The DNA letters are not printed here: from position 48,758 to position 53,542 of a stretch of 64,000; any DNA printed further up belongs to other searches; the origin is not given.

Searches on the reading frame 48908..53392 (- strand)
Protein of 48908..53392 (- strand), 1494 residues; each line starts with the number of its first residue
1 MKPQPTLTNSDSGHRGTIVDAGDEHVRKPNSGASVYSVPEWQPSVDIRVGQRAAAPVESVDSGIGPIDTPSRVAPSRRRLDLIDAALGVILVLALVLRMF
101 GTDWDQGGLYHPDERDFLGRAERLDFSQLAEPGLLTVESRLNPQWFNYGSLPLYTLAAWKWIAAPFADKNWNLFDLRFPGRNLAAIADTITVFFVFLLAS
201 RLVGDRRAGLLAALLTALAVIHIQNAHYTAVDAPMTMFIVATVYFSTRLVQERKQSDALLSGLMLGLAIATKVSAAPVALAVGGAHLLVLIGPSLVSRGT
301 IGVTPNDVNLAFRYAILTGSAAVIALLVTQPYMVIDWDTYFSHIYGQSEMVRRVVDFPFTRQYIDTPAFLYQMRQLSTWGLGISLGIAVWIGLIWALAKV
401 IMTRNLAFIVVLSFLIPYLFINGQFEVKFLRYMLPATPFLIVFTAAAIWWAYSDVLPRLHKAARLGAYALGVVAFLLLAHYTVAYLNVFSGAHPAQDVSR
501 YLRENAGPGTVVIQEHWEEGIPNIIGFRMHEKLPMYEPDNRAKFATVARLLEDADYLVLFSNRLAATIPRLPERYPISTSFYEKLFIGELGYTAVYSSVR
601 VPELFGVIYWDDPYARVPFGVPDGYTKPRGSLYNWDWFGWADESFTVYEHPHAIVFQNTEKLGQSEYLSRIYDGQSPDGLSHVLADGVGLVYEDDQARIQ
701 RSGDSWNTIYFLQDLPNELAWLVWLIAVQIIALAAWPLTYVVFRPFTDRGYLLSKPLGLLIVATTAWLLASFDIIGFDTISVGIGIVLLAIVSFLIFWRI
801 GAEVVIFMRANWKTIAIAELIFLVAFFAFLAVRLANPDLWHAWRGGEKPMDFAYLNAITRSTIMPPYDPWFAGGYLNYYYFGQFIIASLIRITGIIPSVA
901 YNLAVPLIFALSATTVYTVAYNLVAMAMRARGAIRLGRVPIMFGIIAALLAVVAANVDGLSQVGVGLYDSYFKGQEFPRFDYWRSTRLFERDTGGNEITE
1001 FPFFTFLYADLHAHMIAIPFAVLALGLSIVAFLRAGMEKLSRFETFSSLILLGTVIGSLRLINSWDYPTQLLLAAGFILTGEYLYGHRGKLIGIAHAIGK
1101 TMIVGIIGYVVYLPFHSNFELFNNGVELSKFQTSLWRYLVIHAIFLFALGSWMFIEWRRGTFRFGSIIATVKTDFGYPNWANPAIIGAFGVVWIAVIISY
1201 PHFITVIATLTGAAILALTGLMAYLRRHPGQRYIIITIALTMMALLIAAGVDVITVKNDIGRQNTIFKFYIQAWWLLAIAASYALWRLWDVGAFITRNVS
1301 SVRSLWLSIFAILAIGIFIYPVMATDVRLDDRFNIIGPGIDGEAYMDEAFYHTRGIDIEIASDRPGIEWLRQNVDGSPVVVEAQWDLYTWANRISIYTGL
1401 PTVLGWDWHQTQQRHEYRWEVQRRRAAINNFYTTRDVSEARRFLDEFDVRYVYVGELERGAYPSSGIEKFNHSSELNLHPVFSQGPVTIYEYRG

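Call 22: search_protein_families(library=pfam, proteins=[window:48908-53392:-], max_evalue=0.00001)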
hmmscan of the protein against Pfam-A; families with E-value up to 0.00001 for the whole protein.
window:48908-53392:- (1494 aa): 3 families
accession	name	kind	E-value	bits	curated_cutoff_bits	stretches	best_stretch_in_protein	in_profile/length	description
PF10060.15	DUF2298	-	1e-105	355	27.8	1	762-1277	2-488/488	Uncharacterized membrane protein (DUF2298)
PF13231.12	PMT_2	-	2.4e-15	57.6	26.1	1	178-287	22-129/160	Dolichyl-phosphate-mannose-protein mannosyltransferase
PF02366.24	PMT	-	4.7e-10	39.9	22.7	1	181-291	86-201/245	Dolichyl-phosphate-mannose-protein mannosyltransferase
